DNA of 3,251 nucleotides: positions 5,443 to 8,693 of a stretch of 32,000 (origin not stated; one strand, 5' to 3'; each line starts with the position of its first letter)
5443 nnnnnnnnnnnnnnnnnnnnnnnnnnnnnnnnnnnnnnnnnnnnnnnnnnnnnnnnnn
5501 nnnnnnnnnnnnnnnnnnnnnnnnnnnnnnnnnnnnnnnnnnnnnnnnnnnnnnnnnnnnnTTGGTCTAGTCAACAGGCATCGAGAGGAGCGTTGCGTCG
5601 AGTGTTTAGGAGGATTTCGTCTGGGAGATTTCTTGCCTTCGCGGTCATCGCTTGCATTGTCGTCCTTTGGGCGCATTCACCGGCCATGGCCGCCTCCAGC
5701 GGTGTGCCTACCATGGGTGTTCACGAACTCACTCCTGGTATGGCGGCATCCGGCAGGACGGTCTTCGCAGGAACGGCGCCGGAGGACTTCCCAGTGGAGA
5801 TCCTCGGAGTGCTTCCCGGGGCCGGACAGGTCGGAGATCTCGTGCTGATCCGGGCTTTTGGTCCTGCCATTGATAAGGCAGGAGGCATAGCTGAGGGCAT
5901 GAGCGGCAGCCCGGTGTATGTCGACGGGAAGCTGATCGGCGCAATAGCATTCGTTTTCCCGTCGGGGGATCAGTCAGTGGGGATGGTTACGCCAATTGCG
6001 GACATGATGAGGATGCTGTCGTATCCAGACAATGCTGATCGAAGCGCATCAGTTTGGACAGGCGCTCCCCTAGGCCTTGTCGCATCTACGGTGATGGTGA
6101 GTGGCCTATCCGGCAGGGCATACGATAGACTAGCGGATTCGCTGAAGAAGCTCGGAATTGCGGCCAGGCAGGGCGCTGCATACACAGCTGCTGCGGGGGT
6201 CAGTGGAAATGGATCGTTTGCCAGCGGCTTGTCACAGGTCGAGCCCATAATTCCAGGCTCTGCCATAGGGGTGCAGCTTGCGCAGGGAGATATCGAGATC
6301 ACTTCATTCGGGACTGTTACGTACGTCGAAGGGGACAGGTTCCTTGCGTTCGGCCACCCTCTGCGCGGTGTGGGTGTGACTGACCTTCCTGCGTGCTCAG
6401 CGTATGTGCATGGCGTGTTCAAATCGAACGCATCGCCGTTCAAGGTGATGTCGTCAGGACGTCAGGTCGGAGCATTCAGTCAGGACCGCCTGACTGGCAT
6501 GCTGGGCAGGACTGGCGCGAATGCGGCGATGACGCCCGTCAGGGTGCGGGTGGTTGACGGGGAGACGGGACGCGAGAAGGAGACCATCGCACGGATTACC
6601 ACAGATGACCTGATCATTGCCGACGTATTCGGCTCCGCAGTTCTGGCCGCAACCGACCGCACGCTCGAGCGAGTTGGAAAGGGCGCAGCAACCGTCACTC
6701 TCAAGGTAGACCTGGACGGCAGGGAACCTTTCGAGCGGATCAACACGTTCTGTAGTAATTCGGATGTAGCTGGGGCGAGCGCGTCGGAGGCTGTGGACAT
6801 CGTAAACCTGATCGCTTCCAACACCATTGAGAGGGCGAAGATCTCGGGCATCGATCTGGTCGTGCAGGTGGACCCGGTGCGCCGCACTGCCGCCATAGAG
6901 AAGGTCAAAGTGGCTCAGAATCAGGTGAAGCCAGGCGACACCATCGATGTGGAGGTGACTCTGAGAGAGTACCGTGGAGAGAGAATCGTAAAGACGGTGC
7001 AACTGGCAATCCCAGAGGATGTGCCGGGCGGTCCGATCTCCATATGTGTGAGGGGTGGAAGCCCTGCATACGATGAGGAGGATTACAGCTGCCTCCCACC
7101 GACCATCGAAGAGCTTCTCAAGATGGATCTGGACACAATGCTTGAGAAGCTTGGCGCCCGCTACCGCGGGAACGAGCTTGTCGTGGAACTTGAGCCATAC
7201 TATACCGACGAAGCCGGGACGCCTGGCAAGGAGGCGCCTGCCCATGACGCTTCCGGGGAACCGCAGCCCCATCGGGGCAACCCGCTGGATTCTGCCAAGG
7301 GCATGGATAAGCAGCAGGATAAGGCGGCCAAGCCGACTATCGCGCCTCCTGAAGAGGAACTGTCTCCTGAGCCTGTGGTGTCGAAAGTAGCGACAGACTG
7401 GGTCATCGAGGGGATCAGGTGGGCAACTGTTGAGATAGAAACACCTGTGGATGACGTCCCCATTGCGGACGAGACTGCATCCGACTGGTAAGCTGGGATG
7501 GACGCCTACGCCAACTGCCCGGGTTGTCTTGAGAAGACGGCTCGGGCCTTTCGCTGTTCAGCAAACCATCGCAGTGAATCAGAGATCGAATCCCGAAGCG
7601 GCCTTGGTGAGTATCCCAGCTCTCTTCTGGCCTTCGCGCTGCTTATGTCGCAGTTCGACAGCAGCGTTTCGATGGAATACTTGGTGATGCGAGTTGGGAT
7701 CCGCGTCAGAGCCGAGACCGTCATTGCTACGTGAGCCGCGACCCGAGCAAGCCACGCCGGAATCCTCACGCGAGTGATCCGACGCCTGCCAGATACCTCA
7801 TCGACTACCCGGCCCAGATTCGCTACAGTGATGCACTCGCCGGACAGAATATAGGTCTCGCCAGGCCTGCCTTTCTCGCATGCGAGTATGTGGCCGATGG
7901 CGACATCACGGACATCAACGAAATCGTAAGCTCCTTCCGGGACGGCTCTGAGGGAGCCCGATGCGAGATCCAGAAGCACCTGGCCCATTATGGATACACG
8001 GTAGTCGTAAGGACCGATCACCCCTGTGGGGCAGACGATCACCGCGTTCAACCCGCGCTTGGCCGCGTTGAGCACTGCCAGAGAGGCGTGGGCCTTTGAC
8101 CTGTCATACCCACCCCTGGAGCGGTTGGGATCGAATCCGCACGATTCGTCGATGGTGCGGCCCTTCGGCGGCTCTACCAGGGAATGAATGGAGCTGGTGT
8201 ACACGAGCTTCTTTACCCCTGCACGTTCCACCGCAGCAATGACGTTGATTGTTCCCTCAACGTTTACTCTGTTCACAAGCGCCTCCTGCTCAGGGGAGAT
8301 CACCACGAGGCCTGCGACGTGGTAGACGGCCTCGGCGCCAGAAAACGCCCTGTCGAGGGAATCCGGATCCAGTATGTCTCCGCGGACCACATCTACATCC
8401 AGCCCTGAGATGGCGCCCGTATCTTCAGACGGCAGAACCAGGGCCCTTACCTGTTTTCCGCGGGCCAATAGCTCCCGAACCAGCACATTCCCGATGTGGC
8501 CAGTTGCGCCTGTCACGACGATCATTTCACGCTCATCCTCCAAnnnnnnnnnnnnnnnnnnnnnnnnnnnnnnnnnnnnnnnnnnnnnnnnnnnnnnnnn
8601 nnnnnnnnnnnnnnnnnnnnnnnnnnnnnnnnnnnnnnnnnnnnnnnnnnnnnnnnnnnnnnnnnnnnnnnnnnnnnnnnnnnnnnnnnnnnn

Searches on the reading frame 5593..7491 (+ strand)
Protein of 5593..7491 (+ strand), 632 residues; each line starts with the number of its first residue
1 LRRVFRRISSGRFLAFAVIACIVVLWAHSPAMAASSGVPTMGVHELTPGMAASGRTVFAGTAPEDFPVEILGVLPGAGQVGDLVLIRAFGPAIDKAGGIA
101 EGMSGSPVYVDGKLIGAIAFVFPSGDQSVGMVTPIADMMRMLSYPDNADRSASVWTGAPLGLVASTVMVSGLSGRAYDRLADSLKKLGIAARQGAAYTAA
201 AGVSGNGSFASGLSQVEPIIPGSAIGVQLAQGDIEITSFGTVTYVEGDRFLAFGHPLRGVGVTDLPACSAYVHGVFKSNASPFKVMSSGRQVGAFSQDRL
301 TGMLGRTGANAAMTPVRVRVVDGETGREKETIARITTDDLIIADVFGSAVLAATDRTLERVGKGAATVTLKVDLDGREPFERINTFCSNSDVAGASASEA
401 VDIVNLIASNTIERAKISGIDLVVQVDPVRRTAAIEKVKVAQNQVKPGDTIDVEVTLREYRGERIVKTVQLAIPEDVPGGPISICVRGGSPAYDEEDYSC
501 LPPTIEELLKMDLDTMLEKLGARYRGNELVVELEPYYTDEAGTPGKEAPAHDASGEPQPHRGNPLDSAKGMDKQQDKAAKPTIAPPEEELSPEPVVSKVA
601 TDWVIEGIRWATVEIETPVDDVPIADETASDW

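Call 15: search_protein_families(library=pfam, proteins=[window:5593-7491:+], max_evalue=0.001)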
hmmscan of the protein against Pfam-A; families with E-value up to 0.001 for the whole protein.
window:5593-7491:+ (632 aa): 1 family
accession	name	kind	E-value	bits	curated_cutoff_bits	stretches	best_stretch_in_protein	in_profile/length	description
PF05580.18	Peptidase_S55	-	1.1e-10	42.3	25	1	53-137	124-208/210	SpoIVB peptidase S55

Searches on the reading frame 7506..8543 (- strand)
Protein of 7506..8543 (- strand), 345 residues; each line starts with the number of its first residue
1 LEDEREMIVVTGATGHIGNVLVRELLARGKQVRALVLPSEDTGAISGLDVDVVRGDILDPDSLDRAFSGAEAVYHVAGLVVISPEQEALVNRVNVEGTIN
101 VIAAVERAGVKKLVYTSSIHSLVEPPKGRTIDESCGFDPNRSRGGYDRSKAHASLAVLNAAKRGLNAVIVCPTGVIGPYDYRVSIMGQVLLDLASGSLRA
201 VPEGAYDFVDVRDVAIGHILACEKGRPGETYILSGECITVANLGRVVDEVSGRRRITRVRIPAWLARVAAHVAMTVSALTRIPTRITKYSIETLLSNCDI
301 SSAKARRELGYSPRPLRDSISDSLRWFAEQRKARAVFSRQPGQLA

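Call 15: search_protein_families(library=pfam, proteins=[window:7506-8543:-], max_evalue=0.001)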
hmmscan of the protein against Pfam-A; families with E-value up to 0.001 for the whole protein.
window:7506-8543:- (345 aa): 9 families
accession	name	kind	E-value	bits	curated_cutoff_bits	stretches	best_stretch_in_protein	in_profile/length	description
PF01370.27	Epimerase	-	3.2e-33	115.6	20.9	1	8-231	1-237/240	NAD dependent epimerase/dehydratase family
PF01073.25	3Beta_HSD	-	4.7e-28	98.4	22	1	9-223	1-230/280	3-beta hydroxysteroid dehydrogenase/isomerase family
PF13460.12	NAD_binding_10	-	1e-20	74.8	27.2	1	12-175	1-146/184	NAD(P)H-binding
PF05368.20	NmrA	-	2.2e-17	64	27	1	6-118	3-107/298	NmrA-like family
PF16363.11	GDP_Man_Dehyd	-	6.9e-15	55.8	27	1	10-314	2-322/332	GDP-mannose 4,6 dehydratase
PF07993.18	NAD_binding_4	-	2.3e-13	50.3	20.1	1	58-177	77-209/258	Male sterility protein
PF02719.21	Polysacc_synt_2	-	6.2e-09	35.9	20.2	1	8-118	1-128/293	Polysaccharide biosynthesis protein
PF04321.23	RmlD_sub_bind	-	2.8e-06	27.1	27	1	7-119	2-102/287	RmlD substrate binding domain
PF08659.16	KR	-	5.2e-06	26.9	22.6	1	8-124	3-142/180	KR domain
